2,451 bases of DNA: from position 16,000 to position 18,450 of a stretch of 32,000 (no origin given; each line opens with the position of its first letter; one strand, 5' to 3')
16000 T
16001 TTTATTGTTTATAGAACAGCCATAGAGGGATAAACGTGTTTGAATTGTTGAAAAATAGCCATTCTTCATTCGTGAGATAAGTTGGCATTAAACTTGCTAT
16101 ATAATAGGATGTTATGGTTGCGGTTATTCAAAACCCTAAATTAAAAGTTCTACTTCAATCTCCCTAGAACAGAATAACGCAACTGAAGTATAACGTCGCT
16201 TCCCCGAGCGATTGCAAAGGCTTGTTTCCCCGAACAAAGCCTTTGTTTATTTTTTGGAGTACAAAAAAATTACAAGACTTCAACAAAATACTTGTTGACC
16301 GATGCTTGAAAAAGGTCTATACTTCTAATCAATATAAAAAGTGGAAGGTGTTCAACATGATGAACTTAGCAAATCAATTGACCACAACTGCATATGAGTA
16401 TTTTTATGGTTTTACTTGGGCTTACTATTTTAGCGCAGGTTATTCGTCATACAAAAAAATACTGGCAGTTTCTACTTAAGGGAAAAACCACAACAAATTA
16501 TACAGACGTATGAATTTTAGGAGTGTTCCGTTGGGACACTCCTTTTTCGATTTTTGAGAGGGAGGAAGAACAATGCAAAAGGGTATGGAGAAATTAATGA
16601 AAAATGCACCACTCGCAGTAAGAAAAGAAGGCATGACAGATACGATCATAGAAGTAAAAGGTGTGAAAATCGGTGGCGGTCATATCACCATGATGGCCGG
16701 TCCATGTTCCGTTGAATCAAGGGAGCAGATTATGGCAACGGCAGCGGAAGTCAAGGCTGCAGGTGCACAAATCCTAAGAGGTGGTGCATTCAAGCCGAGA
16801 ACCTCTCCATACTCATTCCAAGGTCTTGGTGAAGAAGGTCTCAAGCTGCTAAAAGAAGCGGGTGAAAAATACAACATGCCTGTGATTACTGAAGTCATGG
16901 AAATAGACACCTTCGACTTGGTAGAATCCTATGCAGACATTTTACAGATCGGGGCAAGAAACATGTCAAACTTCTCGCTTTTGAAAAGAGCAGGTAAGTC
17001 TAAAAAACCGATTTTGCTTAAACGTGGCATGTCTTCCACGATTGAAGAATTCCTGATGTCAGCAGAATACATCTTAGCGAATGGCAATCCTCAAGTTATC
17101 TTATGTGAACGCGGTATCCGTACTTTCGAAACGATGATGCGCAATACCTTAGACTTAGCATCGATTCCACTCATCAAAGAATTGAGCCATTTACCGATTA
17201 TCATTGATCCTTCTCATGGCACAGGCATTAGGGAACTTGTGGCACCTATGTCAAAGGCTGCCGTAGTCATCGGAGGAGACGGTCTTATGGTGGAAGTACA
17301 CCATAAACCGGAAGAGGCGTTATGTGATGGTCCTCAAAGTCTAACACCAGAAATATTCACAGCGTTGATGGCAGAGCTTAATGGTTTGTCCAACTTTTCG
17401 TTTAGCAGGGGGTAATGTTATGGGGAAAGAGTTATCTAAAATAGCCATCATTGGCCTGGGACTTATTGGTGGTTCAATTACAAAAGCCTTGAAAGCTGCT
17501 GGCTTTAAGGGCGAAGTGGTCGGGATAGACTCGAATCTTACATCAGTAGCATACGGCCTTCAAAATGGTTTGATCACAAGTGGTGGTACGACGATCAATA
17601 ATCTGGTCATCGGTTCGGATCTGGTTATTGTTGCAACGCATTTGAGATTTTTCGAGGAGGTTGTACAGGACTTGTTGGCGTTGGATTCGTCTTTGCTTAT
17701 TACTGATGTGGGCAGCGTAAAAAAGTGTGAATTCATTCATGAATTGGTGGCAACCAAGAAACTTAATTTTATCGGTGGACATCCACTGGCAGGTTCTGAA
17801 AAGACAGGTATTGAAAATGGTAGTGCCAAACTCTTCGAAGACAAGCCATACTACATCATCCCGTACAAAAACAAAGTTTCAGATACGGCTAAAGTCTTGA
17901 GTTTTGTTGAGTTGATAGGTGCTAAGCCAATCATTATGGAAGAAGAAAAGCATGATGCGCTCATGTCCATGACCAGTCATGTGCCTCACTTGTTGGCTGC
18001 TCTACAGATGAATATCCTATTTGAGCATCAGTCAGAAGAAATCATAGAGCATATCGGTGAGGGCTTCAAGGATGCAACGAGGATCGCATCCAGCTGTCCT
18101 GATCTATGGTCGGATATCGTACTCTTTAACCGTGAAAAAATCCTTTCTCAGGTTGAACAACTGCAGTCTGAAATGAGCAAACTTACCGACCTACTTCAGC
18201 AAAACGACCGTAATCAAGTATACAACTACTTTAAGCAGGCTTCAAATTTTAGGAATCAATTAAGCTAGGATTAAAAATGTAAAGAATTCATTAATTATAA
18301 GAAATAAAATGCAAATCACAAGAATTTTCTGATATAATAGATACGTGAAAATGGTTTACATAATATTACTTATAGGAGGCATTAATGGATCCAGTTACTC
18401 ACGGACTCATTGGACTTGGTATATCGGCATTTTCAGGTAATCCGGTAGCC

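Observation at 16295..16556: Tyr/Phe/Trp-rich 40-codon leader ORF plus terminator ahead of aroF-tyrA: candidate ribosome-mediated attenuator in a Firmicute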

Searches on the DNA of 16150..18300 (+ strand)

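Call 4: search_rna_families(source=window, start=16150, end=16650, threshold=evalue, max_evalue=10, show_alignments=3)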
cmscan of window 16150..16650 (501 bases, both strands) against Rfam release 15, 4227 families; matches with E-value up to 10: 3.
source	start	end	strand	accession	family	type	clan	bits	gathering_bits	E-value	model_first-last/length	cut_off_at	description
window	16496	16611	+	RF02194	HPnc0260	Gene; antisense;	-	22.2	59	10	1-156/156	no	Bacterial antisense RNA HPnc0260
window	16352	16381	+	RF00221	SNORD43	Gene; snRNA; snoRNA; CD-box;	CL00059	15.1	45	3.1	1-64/64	no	Small nucleolar RNA SNORD43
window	16453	16556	-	RF01808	MicX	Gene; sRNA;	-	12.2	75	4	1-194/194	no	MicX Vibrio cholerae sRNA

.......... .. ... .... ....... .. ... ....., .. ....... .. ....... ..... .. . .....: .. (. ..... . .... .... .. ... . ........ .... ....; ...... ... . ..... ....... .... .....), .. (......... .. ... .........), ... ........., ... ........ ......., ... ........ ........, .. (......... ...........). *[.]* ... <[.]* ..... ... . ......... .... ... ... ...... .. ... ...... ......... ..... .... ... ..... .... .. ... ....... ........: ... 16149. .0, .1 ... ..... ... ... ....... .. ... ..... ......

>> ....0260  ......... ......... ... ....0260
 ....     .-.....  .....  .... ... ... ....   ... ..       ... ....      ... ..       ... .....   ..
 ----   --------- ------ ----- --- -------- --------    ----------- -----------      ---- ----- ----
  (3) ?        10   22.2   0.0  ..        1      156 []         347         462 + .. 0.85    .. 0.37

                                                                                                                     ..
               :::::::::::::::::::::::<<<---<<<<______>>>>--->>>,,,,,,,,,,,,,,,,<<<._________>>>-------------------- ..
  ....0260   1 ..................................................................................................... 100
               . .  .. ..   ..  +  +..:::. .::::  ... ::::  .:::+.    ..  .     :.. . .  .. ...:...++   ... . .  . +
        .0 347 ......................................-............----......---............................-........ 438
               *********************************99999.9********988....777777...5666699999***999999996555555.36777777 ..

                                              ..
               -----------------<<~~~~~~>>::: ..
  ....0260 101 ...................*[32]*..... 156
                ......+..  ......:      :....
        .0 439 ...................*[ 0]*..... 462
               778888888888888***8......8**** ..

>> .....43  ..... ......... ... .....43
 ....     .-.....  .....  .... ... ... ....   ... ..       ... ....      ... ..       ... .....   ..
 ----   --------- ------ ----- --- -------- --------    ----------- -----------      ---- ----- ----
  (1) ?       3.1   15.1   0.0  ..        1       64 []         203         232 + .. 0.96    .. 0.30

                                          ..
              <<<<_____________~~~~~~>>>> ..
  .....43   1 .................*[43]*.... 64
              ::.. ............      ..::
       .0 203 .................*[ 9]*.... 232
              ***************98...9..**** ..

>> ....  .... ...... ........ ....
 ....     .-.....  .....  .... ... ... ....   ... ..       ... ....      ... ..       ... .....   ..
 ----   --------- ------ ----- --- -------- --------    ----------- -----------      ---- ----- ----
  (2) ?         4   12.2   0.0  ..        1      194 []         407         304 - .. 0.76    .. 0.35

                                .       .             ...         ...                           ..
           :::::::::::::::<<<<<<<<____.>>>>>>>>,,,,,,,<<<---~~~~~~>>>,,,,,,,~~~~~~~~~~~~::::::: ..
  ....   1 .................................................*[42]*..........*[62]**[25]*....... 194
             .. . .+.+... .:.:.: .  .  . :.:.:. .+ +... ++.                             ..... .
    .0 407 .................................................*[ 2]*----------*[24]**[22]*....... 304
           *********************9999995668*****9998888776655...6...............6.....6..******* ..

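Call 9: search_dna_similar(query=window:16150-18300:+, collection=plasmids, mode=near, max_rows=5)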
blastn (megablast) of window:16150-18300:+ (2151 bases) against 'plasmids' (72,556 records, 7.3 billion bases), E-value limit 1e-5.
No match.

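Call 58: search_rna_families(source=L081, start=5900, end=6300, threshold=evalue, max_evalue=1)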
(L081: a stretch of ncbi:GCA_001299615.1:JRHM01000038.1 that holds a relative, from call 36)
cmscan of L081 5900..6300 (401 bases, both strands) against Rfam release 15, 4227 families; matches with E-value up to 1: 0.
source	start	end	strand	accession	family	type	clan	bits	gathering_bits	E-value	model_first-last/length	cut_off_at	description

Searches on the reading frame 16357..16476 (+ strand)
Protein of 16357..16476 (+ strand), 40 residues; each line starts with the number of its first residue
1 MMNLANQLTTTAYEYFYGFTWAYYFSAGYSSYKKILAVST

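Call 34: find_homologous_proteins(query=A3, max_evalue=10)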
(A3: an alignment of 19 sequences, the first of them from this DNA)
Query A3 (19 sequences) (40 aa, profile of the alignment): 46 proteins with E <= 10 among 358 candidates.
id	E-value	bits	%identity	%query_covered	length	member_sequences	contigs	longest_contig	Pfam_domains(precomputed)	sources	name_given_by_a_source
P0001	1.1e-11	62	44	85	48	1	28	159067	-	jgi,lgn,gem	jgi:hypothetical protein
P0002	1.9e-11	61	34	88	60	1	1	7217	-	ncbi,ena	-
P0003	2.1e-10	58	52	55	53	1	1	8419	-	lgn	-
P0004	6.6e-10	56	44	85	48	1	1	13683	-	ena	-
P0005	1.4e-8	52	37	75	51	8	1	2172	-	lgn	-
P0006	3.1e-8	51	-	-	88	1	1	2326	-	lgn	-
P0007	3.2e-8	51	50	65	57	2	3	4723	-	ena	-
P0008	3.8e-8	51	44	40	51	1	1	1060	-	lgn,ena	-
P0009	7.9e-8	50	35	85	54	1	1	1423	-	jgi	-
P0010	2.0e-7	48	33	83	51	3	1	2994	-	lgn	-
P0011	2.9e-7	48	57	53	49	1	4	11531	-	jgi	-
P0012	4.2e-7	47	38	90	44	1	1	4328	-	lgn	-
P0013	7.7e-7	46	50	38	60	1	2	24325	-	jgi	-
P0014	8.8e-7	46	67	65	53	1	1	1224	-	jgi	jgi:hypothetical protein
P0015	4.8e-6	44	70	25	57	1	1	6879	-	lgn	-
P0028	1.7e-4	39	50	40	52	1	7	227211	-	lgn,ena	-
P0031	1.8e-4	39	37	68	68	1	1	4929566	-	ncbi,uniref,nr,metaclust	ncbi:hypothetical protein Amet_0645 [Alkaliphilus metalliredigens QYMF]|uniref:Uncharacterized prote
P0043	2.1e-2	32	42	83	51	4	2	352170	-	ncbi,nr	ncbi:hypothetical protein C4097_14000 [Clostridioides difficile]|nr:hypothetical protein KW94_10220 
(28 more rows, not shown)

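Call 36: find_encoding_contigs(protein=P0043, flank=6000, max_places=2)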
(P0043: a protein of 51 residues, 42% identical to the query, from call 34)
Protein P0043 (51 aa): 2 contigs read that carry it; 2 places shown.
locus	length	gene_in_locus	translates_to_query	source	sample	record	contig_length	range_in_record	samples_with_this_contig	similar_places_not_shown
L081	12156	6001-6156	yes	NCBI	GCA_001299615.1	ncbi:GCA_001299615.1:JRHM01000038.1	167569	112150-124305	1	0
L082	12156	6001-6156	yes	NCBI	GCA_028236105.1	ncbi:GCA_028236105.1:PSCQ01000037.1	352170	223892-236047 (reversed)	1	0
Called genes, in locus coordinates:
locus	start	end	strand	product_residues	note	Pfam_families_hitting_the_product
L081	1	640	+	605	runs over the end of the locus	PF06480:FtsH_ext, PF06068:TIP49 (weak), PF00004:AAA, PF07728:AAA_5 (faint), PF17862:AAA_lid_3, PF01434:Peptidase_M41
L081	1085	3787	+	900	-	PF02702:KdpD, PF13493:DUF4118, PF00512:HisKA, PF02518:HATPase_c, PF13589:HATPase_c_3 (faint)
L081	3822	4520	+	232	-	PF00072:Response_reg, PF00486:Trans_reg_C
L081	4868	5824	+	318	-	PF01544:CorA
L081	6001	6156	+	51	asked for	-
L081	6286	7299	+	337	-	PF18152:DAHP_snth_FXD, PF00793:DAHP_synth_1, PF03102:NeuB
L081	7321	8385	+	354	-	PF00465:Fe-ADH, PF13685:Fe-ADH_2, PF01761:DHQ_synthase, PF24621:DHQS_C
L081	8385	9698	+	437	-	PF00275:EPSP_synthase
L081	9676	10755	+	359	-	PF01264:Chorismate_synt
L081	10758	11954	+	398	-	PF01817:CM_2, PF00800:PDT, PF01842:ACT (weak)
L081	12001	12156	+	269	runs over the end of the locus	PF08501:Shikimate_dh_N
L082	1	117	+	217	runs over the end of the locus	-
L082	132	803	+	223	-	PF13349:DUF4097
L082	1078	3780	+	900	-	PF02702:KdpD, PF13493:DUF4118, PF00512:HisKA, PF02518:HATPase_c, PF13589:HATPase_c_3 (faint)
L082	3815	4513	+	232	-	PF00072:Response_reg, PF00486:Trans_reg_C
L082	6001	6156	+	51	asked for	-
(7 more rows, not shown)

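Call 37: find_encoding_contigs(protein=P0031, flank=6000, max_places=1)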
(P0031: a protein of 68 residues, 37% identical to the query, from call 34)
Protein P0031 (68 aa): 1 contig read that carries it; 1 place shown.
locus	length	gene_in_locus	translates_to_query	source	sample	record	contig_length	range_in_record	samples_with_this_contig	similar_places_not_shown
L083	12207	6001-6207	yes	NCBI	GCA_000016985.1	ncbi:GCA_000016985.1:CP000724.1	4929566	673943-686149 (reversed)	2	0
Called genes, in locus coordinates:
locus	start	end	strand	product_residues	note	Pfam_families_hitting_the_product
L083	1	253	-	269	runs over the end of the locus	PF01817:CM_2, PF02224:Cytidylate_kin (faint), PF13238:AAA_18, PF01202:SKI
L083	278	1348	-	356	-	PF00465:Fe-ADH (weak), PF13685:Fe-ADH_2, PF01761:DHQ_synthase, PF24621:DHQS_C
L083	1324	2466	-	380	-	PF01264:Chorismate_synt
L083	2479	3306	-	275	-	PF00800:PDT, PF01842:ACT (weak)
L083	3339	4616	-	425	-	PF00275:EPSP_synthase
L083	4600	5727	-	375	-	PF02737:3HCDH_N (faint), PF03446:NAD_binding_2, PF03807:F420_oxidored, PF02153:PDH_N, PF20463:PDH_C, PF01842:ACT, PF22629:ACT_AHAS_ss (weak)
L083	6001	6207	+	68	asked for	-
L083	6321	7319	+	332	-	PF18152:DAHP_snth_FXD, PF00793:DAHP_synth_1, PF03102:NeuB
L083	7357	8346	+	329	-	PF12974:Phosphonate-bd (weak), PF16868:NMT1_3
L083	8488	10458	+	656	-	PF06808:DctM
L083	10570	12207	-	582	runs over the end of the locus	PF13510:Fer2_4, PF10588:NADH-G_4Fe-4S_3, PF00037:Fer4 (weak), PF02906:Fe_hyd_lg_C, PF02256:Fe_hyd_SSU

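Call 38: find_encoding_contigs(protein=P0028, flank=6000, max_places=2)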
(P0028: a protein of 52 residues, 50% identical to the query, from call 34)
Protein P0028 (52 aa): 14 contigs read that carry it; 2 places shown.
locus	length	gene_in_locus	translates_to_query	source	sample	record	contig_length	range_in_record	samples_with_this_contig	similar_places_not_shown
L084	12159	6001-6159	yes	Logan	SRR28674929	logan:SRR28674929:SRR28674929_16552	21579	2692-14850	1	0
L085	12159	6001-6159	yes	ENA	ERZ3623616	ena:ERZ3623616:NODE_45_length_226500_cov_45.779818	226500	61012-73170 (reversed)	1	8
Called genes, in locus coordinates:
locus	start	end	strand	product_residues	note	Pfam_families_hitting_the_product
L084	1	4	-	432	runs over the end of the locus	PF09925:DUF2157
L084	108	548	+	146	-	PF01641:SelR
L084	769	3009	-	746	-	PF00989:PAS (faint), PF13188:PAS_8 (weak), PF08447:PAS_3, PF00990:GGDEF, PF00563:EAL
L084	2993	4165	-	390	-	PF00465:Fe-ADH, PF13685:Fe-ADH_2, PF25137:ADH_Fe_C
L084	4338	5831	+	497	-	PF00171:Aldedh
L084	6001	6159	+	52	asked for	-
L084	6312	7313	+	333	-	PF18152:DAHP_snth_FXD, PF00793:DAHP_synth_1, PF03102:NeuB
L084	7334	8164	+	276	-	PF00800:PDT, PF01842:ACT (weak)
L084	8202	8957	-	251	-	PF03372:Exo_endo_phos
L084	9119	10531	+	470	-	PF00282:Pyridoxal_deC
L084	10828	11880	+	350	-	PF02277:DBI_PRT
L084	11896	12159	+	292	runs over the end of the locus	PF02277:DBI_PRT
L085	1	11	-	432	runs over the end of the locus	PF09925:DUF2157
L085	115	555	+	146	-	PF01641:SelR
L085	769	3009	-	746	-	PF00989:PAS (faint), PF13188:PAS_8 (weak), PF08447:PAS_3, PF00990:GGDEF, PF00563:EAL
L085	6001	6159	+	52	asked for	-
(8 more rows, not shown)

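Call 71: search_protein_families(library=ncbifam, proteins=[window:16357-16476:+, P0043, P0031, P0001, P0028], max_evalue=10)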
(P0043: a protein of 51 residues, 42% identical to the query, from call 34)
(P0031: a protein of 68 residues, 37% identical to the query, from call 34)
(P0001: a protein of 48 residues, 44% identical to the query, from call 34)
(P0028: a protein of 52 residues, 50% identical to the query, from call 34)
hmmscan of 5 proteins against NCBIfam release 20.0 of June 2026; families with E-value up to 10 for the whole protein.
seq(40 aa): 0 families

P0043 (51 aa): 0 families

P0031 (68 aa): 0 families

P0001 (48 aa): 0 families

P0028 (52 aa): 0 families

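Call 72: search_protein_families(library=pfam, proteins=[window:16357-16476:+, P0043, P0031, P0001, P0028], max_evalue=10)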
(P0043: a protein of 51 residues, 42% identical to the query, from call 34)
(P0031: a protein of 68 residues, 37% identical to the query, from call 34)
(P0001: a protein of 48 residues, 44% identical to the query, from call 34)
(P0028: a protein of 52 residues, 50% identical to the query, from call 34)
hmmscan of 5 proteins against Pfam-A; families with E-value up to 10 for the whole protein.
seq(40 aa): 0 families

P0043 (51 aa): 0 families

P0031 (68 aa): 0 families

P0001 (48 aa): 2 families
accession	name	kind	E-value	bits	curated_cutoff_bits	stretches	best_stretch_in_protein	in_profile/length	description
PF10531.15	SLBB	-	0.19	12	27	1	27-44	29-46/55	SLBB domain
PF05149.17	Flagellar_rod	-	0.29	11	23.4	1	5-37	155-187/287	Paraflagellar rod protein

P0028 (52 aa): 1 family
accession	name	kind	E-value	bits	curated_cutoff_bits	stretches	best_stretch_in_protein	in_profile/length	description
PF11447.13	DUF3201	-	0.016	15.1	25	1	20-50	66-93/153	Protein of unknown function (DUF3201)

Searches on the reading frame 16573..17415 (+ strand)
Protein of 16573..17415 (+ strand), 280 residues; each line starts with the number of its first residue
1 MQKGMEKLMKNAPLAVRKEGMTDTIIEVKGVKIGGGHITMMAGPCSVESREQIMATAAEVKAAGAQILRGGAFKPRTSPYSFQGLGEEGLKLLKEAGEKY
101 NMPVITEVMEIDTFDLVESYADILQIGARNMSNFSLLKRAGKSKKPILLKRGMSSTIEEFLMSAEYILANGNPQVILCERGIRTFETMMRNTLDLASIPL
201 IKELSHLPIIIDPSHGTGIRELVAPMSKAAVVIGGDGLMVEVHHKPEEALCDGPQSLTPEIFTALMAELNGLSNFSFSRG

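Call 8: search_protein_families(library=ncbifam, proteins=[window:16573-17415:+])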
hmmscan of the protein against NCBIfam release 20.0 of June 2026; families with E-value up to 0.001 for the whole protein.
window:16573-17415:+ (280 aa): 9 families
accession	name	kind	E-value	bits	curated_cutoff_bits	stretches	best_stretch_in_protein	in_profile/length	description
NF006421.0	PRK08673.1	subfamily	7.3e-135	449.5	335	1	7-274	64-331/338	3-deoxy-7-phosphoheptulonate synthase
TIGR01361.1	DAHP_synth_Bsub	equivalog_domain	2.9e-120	400.5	267.75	1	21-269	9-257/260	3-deoxy-7-phosphoheptulonate synthase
NF009239.0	PRK12595.1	equivalog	1.2e-109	366.6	279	1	11-273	92-354/360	bifunctional 3-deoxy-7-phosphoheptulonate synthase/chorismate mutase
NF009933.0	PRK13396.1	subfamily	2.9e-106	355.4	486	1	7-273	68-338/352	3-deoxy-7-phosphoheptulonate synthase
NF041229.1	BagF_FevY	exception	1.1e-97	327.3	700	1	17-270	70-323/340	phospho-2-dehydro-3-deoxyheptonate aldolase BagF/FevY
NF003543.0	PRK05198.1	equivalog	1.4e-35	122.6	242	1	28-274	7-269/273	3-deoxy-8-phosphooctulonate synthase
TIGR01362.1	KDO8P_synth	equivalog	3.7e-34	118.1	314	1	38-274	3-254/258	3-deoxy-8-phosphooctulonate synthase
NF009109.0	PRK12457.1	equivalog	1.6e-21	76.8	457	1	76-270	61-266/281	3-deoxy-8-phosphooctulonate synthase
TIGR03586.1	PseI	equivalog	4.6e-05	22.8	340.25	1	93-266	82-247/327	pseudaminic acid synthase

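Call 10: find_related_loci(query=window:16573-17415:+, collection=genome_contigs, flank=3000)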
Query window:16573-17415:+ (280 aa) in genome_contigs; peptide patterns used: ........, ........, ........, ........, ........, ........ (x = any residue, [..] = any of these).
599 stretches matched a pattern (row limit reached: there are more); 559 encode a relative of the query (tblastn E <= 1e-3); the best 80 are kept; 80 distinct loci.
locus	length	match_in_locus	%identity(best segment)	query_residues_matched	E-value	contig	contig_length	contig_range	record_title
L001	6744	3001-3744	72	23-270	3e-122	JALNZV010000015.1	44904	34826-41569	MAG: Tissierellaceae bacterium isolate SO_2017_LW2 bin 118 scaffold_982_c1_LW138R_2017, whole genome shotgun sequence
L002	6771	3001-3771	67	14-270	5e-119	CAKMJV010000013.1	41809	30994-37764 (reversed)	uncultured Clostridia bacterium isolate OKU2 genome assembly, contig: MEGAHIT_co_assembly_000000017405, whole genome sho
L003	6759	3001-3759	68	14-266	5e-117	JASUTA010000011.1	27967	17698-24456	MAG: Clostridiales bacterium isolate DJKA99_ANT-F21_bin.21 scaffold_448, whole genome shotgun sequence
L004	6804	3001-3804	67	2-266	1e-116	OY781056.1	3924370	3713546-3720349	MAG: uncultured Fusibacter sp. isolate 3bddd0aa-6d80-4a2a-b44a-da585010ac1d genome assembly, chromosome: 1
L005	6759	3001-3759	68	14-266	3e-116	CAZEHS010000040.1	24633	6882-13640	MAG TPA_asm: uncultured Peptostreptococcaceae bacterium isolate SRP302447_co2_799 genome assembly, contig: NODE_5628_len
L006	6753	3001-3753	67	23-273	4e-116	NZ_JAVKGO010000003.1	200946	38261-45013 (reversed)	Serpentinicella sp. ANB-PHB4 NODE_3_length_200946_cov_127.762243, whole genome shotgun sequence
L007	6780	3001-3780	65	7-266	7e-116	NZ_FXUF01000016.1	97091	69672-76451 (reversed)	Anoxynatronum buryatiense strain Su22 Ga0139014_116, whole genome shotgun sequence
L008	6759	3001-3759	68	14-266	8e-116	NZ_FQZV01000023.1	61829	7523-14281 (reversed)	Geosporobacter subterraneus DSM 17957, whole genome shotgun sequence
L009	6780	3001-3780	63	14-273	5e-116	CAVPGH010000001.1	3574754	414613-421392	MAG: uncultured Acidobacteriota bacterium isolate MFD10007.bin.2.4 genome assembly, contig: contig_16237, whole genome s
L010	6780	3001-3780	65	14-273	2e-114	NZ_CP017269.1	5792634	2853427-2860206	Geosporobacter ferrireducens strain IRF9 chromosome, complete genome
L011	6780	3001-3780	65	7-266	1e-114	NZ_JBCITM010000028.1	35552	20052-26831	Anoxynatronum sibiricum strain Z-7981 NODE_28_length_35552_cov_97.080028, whole genome shotgun sequence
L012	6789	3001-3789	66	14-274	6e-114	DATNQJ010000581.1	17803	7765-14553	MAG TPA_asm: Stenomitos sp. isolate SMAG_U16504 k141_171316, whole genome shotgun sequence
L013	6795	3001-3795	63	5-266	6e-114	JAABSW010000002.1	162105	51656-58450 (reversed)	MAG: Clostridiaceae bacterium isolate S18.Bin088 Scaffold_2, whole genome shotgun sequence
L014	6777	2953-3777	85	1-275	2e-159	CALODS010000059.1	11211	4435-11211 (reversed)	MAG: uncultured Clostridia bacterium isolate LOGT_bin.0251 genome assembly, contig: contig_153768, whole genome shotgun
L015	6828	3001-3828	66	2-274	2e-113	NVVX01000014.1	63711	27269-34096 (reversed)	MAG: Alkaliphilus sp. isolate NORP52 Contig_source1383C_1150, whole genome shotgun sequence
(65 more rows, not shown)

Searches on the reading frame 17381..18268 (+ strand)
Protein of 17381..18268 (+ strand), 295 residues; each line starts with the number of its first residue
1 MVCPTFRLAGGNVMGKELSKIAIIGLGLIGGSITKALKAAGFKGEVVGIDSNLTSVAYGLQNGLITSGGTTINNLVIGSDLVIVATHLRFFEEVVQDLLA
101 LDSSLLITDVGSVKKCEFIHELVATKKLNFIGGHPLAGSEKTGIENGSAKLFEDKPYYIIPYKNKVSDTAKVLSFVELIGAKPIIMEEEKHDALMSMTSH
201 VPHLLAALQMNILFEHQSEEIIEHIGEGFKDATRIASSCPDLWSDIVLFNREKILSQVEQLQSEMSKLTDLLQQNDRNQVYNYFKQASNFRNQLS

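Call 8: search_protein_families(library=ncbifam, proteins=[window:17381-18268:+])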
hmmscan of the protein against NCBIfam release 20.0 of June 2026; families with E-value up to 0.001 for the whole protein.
window:17381-18268:+ (295 aa): 20 families
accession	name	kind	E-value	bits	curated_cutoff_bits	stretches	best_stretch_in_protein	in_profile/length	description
NF005107.0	PRK06545.1-5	equivalog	6.6e-64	216.1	414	1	20-295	4-285/367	prephenate dehydrogenase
NF011381.1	PRK14806.1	equivalog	3.5e-61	207.4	902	1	18-293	3-283/733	bifunctional prephenate dehydrogenase/3-phosphoshikimate 1-carboxyvinyltransferase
NF005694.0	PRK07502.1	equivalog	3.7e-53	180.8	409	1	17-291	5-285/310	prephenate/arogenate dehydrogenase family protein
NF006307.0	PRK08507.1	equivalog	5.5e-53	179.9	295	1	20-292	2-273/275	prephenate dehydrogenase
NF005106.0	PRK06545.1-4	equivalog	5.2e-50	170.8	569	1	20-294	3-283/363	prephenate dehydrogenase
NF005105.0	PRK06545.1-3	equivalog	1.3e-48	165.7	524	1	20-294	4-285/367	prephenate dehydrogenase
NF005650.0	PRK07417.1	equivalog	2.5e-45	155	290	1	20-293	3-277/281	prephenate/arogenate dehydrogenase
NF005104.0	PRK06545.1-1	equivalog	2e-41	142.3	713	1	20-294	4-283/366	prephenate dehydrogenase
NF005111.0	PRK06545.2-3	equivalog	3.5e-38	131.6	344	1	20-276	15-269/371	prephenate dehydrogenase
NF005108.0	PRK06545.1-6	equivalog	1.3e-33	116.5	327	1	18-276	10-268/321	prephenate dehydrogenase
NF005112.0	PRK06545.2-4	subfamily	2.1e-32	112.5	294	1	18-279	2-257/356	prephenate dehydrogenase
NF005109.0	PRK06545.2-1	equivalog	2.4e-32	112.5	397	1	22-265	5-242/361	prephenate dehydrogenase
NF005113.0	PRK06545.2-5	equivalog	6.4e-28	97.8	497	2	170-277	175-281/378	prephenate dehydrogenase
NF005110.0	PRK06545.2-2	equivalog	6.6e-27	94.7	385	1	19-281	71-332/423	prephenate dehydrogenase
NF006409.0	PRK08655.1-3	equivalog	8.8e-13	48.4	310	1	20-282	2-258/290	prephenate dehydrogenase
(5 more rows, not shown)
